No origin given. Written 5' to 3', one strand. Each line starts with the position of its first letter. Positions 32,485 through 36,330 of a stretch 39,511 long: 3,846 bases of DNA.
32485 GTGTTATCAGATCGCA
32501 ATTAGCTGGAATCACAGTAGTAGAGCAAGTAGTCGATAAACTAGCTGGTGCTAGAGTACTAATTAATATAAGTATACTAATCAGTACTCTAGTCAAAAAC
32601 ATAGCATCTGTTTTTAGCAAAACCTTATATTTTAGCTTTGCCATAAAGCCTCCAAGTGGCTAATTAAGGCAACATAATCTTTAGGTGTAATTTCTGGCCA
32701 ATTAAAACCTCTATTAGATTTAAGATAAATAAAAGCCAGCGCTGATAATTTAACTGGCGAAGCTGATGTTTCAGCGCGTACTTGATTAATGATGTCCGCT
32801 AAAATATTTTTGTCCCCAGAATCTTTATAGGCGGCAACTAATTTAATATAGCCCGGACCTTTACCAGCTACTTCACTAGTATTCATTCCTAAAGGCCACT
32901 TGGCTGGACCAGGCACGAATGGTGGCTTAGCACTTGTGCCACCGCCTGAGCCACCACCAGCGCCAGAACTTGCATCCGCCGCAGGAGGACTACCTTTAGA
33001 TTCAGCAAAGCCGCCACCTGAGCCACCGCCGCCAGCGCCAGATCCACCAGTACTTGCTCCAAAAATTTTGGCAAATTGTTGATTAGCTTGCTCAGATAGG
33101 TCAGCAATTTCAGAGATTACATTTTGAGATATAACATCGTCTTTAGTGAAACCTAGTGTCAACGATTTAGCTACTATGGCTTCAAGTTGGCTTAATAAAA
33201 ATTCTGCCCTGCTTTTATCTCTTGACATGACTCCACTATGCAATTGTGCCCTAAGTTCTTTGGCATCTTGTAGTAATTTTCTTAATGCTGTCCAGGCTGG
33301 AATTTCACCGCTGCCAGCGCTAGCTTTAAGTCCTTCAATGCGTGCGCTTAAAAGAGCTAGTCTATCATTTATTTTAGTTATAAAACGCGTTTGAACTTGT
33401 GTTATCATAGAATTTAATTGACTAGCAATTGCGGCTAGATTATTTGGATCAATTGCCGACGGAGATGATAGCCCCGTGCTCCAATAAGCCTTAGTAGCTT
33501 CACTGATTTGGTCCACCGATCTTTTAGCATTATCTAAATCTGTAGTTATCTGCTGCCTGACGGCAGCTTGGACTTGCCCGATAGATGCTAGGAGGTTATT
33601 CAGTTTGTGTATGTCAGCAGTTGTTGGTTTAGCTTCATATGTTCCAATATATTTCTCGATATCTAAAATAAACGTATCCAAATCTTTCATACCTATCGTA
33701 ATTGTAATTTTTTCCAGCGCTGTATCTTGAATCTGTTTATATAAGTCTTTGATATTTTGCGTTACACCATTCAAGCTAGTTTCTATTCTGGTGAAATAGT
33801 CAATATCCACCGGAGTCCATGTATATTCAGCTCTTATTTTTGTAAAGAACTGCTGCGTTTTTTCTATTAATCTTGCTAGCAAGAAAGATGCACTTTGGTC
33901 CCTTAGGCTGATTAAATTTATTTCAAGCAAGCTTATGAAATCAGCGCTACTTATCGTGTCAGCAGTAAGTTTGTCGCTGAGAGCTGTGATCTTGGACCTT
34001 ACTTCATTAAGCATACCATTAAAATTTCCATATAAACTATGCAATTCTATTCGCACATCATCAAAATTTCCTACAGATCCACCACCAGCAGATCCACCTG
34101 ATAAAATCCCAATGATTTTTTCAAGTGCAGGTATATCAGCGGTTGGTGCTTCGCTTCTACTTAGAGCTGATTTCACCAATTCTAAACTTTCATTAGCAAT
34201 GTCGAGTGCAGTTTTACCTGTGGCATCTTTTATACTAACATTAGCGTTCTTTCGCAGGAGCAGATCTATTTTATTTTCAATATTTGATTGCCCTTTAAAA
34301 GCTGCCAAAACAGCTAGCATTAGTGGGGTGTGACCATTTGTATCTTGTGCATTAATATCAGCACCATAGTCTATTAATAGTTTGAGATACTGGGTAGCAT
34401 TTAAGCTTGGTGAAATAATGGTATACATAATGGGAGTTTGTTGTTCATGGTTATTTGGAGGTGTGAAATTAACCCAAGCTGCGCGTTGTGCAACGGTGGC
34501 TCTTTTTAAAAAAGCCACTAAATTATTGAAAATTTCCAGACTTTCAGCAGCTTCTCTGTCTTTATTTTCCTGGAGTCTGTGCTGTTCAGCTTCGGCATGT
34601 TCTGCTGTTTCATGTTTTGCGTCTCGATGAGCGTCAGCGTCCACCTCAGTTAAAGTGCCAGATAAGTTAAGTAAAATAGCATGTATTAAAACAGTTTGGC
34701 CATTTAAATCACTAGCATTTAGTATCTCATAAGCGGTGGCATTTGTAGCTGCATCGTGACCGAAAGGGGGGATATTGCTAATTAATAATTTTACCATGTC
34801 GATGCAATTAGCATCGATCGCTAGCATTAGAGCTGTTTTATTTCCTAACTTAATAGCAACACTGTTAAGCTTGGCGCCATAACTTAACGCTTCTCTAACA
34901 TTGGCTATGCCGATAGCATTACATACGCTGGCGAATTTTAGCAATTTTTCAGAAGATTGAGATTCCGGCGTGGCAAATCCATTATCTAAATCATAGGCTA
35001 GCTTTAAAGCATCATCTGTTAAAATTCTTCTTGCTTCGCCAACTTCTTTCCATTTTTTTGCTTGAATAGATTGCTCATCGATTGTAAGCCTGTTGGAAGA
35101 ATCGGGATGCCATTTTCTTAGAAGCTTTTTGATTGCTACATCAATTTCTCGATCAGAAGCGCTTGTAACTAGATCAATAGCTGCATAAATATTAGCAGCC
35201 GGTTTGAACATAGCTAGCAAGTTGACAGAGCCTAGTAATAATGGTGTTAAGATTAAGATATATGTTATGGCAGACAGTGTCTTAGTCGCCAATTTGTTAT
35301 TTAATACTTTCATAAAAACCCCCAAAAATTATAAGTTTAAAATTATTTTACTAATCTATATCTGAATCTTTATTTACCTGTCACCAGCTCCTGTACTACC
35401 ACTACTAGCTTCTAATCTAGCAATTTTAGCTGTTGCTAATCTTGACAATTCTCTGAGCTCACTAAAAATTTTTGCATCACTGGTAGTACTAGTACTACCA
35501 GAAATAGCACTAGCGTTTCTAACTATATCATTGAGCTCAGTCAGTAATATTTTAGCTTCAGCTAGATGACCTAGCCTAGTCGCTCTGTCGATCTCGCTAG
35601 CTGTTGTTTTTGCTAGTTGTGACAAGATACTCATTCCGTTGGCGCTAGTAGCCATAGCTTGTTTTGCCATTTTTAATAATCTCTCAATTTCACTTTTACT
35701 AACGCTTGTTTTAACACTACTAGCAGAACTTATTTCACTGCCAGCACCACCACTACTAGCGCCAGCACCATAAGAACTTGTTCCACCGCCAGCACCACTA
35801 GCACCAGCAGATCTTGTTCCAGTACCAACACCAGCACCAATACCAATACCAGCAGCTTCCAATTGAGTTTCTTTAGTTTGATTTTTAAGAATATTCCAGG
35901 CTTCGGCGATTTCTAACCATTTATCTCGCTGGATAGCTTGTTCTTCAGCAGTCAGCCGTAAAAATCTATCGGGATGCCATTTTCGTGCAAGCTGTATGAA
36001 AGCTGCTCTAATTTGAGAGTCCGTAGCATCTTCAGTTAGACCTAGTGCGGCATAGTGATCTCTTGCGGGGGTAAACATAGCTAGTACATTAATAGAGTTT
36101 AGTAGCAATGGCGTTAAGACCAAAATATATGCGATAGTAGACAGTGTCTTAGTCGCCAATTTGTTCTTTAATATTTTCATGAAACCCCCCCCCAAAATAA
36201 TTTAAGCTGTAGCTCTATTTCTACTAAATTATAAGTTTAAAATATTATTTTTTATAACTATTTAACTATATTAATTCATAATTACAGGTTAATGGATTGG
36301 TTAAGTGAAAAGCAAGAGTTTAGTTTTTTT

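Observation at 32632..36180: Tandem paralogous J-domain (HPD) proteins with N-terminal signal-anchor; one fused to ankyrin repeats (effector-like)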

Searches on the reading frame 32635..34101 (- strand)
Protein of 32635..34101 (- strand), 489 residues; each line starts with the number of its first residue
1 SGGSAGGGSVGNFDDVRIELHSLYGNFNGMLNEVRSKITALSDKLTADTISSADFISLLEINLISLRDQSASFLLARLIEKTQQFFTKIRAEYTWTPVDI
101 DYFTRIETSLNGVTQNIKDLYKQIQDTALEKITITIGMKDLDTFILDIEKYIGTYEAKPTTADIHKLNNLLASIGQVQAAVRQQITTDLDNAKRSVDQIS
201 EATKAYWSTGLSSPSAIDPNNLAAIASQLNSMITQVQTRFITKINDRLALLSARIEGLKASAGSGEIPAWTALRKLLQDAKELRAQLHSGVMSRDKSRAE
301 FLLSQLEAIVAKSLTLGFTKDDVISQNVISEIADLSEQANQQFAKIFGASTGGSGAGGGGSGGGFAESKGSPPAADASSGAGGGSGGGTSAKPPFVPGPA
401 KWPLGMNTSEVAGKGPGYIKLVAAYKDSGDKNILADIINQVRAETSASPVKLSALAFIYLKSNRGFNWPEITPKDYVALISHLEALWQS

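Call 50: search_protein_representatives(protein=window:32635-34101:-)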
Query: 489 residues. Proteins with E-value up to 0.001 (for the whole library): 5; up to 1e-10: 4; up to 1e-30: 4. The best 5 are listed.
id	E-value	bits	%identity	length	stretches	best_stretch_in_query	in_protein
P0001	0.0e+00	1056.5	100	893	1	1-489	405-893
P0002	5.7e-172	589.5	71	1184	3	9-389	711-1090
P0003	1.8e-44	169.3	41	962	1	6-265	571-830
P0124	5.0e-40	154.6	40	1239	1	6-266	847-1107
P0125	2.5e-05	40.3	26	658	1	44-389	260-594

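Call 53: find_encoding_contigs(protein=P0125, flank=10000, max_places=4)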
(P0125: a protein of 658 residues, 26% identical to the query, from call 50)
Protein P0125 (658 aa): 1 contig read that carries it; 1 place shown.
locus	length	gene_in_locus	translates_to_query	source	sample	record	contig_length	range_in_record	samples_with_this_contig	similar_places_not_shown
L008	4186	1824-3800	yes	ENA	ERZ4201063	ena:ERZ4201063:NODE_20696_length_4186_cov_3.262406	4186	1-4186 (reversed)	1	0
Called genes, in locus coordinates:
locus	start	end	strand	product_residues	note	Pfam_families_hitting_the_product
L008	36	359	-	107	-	-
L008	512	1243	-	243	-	PF13546:DDE_5 (faint)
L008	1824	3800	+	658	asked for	PF00226:DnaJ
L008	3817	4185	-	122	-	?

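Call 54: search_protein_families(library=pfam, proteins=[P0125, P0124], max_evalue=0.05)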
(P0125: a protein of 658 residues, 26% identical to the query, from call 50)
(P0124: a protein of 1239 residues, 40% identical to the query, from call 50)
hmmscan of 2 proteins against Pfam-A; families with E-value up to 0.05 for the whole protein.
P0125 (658 aa): 1 family
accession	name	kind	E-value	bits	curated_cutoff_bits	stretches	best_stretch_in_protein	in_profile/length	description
PF00226.36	DnaJ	-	5.7e-13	49.2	27.8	1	105-172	1-62/63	DnaJ domain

P0124 (1239 aa): 0 families

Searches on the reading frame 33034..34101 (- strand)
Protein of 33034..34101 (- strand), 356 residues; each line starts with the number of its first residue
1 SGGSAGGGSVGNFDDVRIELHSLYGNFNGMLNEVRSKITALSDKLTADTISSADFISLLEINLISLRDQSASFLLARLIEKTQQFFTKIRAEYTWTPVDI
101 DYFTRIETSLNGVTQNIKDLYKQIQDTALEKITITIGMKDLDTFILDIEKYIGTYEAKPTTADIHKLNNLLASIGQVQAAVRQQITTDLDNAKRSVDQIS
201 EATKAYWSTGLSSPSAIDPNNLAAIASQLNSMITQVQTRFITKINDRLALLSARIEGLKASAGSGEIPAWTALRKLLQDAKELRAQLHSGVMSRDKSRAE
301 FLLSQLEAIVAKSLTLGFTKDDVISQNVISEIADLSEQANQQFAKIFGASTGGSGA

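Call 66: predict_structure(alignment_id=A4)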
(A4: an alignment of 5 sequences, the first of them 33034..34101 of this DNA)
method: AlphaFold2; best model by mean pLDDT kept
length: 356 residues; sequences in the alignment: 5
mean_pLDDT: 58.0   pTM: 0.37
mean pLDDT of the five models: 58.0, 53.3, 52.2, 50.0, 49.4
residues with pLDDT >= 90: 0; 70-90: 66; 50-70: 204; < 50: 86
segments of 3 or more residues with pLDDT < 50: 1-9, 151-153, 155-158, 213-267, 349-356
pLDDT, mean of each block of 10 residues (from residue 1): 32 62 65 65 61 62 56 61 67 65 61 59 58 54 50 48 55 56 61 59 57 45 41 37 38 37 39 73 76 76 81 72 67 79 70 32
secondary structure, 60 per line:
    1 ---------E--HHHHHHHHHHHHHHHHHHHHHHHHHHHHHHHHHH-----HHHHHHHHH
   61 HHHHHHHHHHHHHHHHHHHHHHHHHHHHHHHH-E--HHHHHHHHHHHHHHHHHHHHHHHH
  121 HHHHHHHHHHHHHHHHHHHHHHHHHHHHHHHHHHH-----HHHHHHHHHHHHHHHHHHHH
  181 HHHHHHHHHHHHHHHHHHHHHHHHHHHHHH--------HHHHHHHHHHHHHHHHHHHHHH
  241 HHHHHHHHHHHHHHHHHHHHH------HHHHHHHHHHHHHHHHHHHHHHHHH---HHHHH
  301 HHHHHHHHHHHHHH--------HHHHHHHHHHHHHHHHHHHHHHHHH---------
elements in order: H13-46 H52-92 H97-155 H161-210 H219-261 H268-292 H296-314 H323-347

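Call 69: fold_search(model_id=the predicted structure, library=pdb)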
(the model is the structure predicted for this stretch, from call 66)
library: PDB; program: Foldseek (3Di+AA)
matches with E <= 10: 212; with E <= 0.001: 0
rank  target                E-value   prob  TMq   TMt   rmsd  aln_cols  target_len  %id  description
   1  4uos                  5.4e-01  0.41  0.18  0.30  13.5       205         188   13  Thermodynamic hyperstability in parametrically designed helical bundles (released 2014-11-05)
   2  9cpb_5T               6.2e-01  0.38  0.26  0.28  42.4       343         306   13  Atomic model of bovine Fallopian tube cilia doublet microtubule (48-nm periodicity) (released 2024-10-30)
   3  8otz_EY               6.9e-01  0.23  0.22  0.24  40.0       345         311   12  48-nm repeat of the native axonemal doublet microtubule from bovine sperm (released 2023-11-22)
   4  7rro_D3               6.9e-01  0.23  0.22  0.24  41.1       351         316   13  Structure of the 48-nm repeat doublet microtubule from bovine tracheal cilia (released 2021-10-27)
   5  6qva                  6.9e-01  0.11  0.14  0.16  22.2       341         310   13  Crystal structure of a CHAD domain from Chlorobium tepidum in complex with inorganic polyphosphate (released 2019-05-29)
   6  8otz_EU               7.9e-01  0.09  0.15  0.16  43.0       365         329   13  48-nm repeat of the native axonemal doublet microtubule from bovine sperm (released 2023-11-22)
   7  8iyj_V7               9.1e-01  0.21  0.22  0.23  44.5       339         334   11  Cryo-EM structure of the 48-nm repeat doublet microtubule from mouse sperm (released 2023-07-05)
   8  7ung_D3               9.6e-01  0.16  0.20  0.22  41.2       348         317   14  48-nm repeat of the human respiratory doublet microtubule (released 2022-10-05)
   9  5h3d_A                1.1e+00  0.33  0.23  0.23  33.6       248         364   14  Helical structure of membrane tubules decorated by ACAP1 (BARPH doamin) protein by cryo-electron microscopy and MD sim (released 2019-01-16)
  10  7rro_D6               1.2e+00  0.18  0.24  0.27  42.3       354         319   13  Structure of the 48-nm repeat doublet microtubule from bovine tracheal cilia (released 2021-10-27)
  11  7xgg_A                1.3e+00  0.18  0.17  0.30  15.5       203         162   10  Crystal structure of BCL-xL in complex with computationally designed inhibitor protein (released 2022-07-20)
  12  8otz_C2               1.3e+00  0.08  0.15  0.14  45.5       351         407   12  48-nm repeat of the native axonemal doublet microtubule from bovine sperm (released 2023-11-22)
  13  3zc0_A                1.5e+00  0.57  0.22  0.38  18.1       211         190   14  Structure of AfC3PO - duplex RNA complex (released 2013-01-23)
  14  8otz_Cz               1.6e+00  0.08  0.15  0.18  37.9       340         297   13  48-nm repeat of the native axonemal doublet microtubule from bovine sperm (released 2023-11-22)
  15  8to0_Af               1.7e+00  0.10  0.19  0.20  40.3       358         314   14  48-nm repeating structure of doublets from mouse sperm flagella (released 2023-11-01)
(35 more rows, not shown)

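Call 80: find_related_loci(query=A4, collection=viral_contigs, flank=6000)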
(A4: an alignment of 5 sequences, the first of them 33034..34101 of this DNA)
Query A4 (356 aa) in viral_contigs; peptide patterns used: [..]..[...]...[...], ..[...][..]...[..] (x = any residue, [..] = any of these).
132 stretches matched a pattern, but none encodes a relative of the query by tblastn (E <= 1e-3).

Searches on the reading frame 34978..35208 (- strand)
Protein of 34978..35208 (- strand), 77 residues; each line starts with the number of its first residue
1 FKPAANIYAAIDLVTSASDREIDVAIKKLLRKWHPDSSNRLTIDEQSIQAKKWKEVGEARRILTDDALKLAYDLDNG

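Call 31: search_solved_structures(query=window:34978-35208:-, max_evalue=0.01, show_alignments=2)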
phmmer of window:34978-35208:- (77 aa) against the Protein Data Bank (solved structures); distinct sequences matched with E-value up to 0.01: 34.
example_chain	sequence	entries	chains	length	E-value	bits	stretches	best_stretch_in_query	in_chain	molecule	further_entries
2dmx_A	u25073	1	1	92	1.6e-06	31.6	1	5-73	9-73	DnaJ homolog subfamily B member 8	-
7kah_D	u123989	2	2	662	2.6e-06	30.9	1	8-72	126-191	Protein translocation protein SEC63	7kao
6n3q_D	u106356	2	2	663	2.6e-06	30.9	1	8-72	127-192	Protein translocation protein SEC63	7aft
6nd1_A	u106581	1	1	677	2.7e-06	30.9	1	8-72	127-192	Protein translocation protein SEC63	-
1bqz_A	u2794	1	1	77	2.7e-06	30.9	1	8-73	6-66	DNAJ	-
7kar_D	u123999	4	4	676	2.7e-06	30.9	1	8-72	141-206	Protein translocation protein SEC63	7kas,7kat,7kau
7kb5_D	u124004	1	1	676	2.7e-06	30.9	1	8-72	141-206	Protein translocation protein SEC63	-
7kai_D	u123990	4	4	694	2.7e-06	30.9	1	8-72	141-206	Protein translocation protein SEC63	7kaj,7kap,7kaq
1bq0_A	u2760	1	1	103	6.5e-06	29.7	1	8-73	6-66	DNAJ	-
5nro_B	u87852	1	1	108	7e-06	29.6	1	7-73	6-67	Chaperone protein DnaJ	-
1xbl_A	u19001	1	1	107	7.3e-06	29.5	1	8-73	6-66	DNAJ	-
2ej7_A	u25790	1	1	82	1.8e-05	28.2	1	6-73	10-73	HCG3 gene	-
2lgw_A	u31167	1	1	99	2e-05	28.1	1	5-73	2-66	DnaJ homolog subfamily B member 2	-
4j7z_A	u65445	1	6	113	0.00033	24.3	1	6-73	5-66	Chaperone protein DnaJ 2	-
9dyv_A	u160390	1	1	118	0.00033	24.3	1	6-73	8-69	Chaperone protein DnaJ 2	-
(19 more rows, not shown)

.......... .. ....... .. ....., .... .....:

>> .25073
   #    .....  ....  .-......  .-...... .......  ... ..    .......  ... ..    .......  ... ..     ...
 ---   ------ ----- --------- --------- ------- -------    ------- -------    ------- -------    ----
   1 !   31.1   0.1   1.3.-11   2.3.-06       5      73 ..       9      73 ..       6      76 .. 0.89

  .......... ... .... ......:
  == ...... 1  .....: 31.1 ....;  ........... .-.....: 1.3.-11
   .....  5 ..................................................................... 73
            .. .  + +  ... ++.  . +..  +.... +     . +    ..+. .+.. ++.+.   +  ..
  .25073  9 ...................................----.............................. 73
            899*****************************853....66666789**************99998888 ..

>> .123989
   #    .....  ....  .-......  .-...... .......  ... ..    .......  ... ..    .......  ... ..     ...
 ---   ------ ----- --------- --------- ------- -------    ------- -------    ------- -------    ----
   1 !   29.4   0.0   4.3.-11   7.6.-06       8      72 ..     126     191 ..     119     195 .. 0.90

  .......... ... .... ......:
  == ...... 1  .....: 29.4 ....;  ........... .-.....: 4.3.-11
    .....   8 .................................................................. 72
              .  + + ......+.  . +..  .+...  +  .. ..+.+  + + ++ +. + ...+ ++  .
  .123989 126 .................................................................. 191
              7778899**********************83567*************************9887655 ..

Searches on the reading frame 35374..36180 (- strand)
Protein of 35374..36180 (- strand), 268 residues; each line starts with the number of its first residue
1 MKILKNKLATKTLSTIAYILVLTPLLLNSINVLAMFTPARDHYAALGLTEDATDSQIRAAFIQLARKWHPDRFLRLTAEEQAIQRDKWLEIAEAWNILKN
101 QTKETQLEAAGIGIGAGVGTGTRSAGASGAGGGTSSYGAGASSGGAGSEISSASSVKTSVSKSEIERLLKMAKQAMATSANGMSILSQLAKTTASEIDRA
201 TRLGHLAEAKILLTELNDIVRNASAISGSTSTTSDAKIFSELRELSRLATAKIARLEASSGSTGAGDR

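Call 3: search_protein_families(library=pfam, proteins=[window:35374-36180:-], max_evalue=0.1)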
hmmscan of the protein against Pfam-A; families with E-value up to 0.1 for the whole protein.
window:35374-36180:- (268 aa): 2 families
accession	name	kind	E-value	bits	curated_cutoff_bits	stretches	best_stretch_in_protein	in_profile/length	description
PF00226.36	DnaJ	-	7.6e-13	48.8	27.8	1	41-105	1-60/63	DnaJ domain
PF21972.1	Arc1p_N_like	-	0.0067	17.2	27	1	209-250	17-58/81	Nuclear-export cofactor Arc1p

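Call 24: find_homologous_proteins(query=window:35374-36180:-, max_evalue=0.001)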
Query window:35374-36180:- (268 aa): 3 proteins with E <= 0.001 among 8000 candidates.
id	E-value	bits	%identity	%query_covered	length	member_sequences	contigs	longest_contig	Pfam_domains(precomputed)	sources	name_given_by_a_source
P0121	2.1e-157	540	100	100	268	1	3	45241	PF00226.37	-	-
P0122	6.7e-144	495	87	100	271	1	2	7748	PF00226.37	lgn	-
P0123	3.3e-4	39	41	26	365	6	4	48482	PF00226.37,PF01556.24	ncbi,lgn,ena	-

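Call 52: search_protein_families(library=ncbifam, proteins=[window:35374-36180:-], max_evalue=0.01)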
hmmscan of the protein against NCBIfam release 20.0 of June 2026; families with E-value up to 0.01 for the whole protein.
window:35374-36180:- (268 aa): 18 families
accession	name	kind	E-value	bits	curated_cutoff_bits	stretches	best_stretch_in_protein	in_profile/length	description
TIGR02349.1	DnaJ_bact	equivalog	3.5e-11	43.1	377.2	1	41-113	1-68/354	molecular chaperone DnaJ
NF010871.0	PRK14278.1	equivalog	6.3e-11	41.8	502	1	39-148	2-107/378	molecular chaperone DnaJ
NF037946.1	terminal_TopJ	equivalog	1.9e-10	39.9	300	1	40-105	5-64/810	terminal organelle assembly protein TopJ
NF008035.0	PRK10767.1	subfamily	1e-09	37.9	338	1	39-128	3-84/374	molecular chaperone DnaJ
NF010874.0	PRK14281.1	equivalog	1.4e-09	37.6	619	1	40-170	3-122/397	chaperone protein DnaJ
TIGR03835.1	termin_org_DnaJ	equivalog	2.9e-09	35.9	512.25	1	40-106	2-62/871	terminal organelle assembly protein TopJ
NF010892.0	PRK14299.1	equivalog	1.6e-08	34.2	392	1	40-116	4-74/291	chaperone protein DnaJ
NF010872.0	PRK14279.1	equivalog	2e-08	33.8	556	1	40-136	9-100/394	molecular chaperone DnaJ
NF050028.1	CldAdptActJ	equivalog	2.5e-08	34.3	150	1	41-103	3-65/93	cold adaptation protein ActJcold adaptation protein ActJ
NF010885.0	PRK14292.1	equivalog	3.2e-07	29.6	585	1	41-127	3-83/371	chaperone protein DnaJ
NF010894.0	PRK14301.1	equivalog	5.1e-07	29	548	1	39-114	3-74/373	chaperone protein DnaJ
NF007618.0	PRK10266.1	equivalog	2.7e-06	27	403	1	40-105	4-63/306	curved DNA-binding protein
NF003449.0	PRK05014.1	equivalog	0.00013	22.2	189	1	54-103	17-66/172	co-chaperone HscB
NF006948.0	PRK09430.1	equivalog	0.00034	20.3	162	1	41-102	201-264/267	co-chaperone DjlA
NF001420.0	PRK00294.1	equivalog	0.0015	18.7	169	1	55-105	21-71/173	co-chaperone HscB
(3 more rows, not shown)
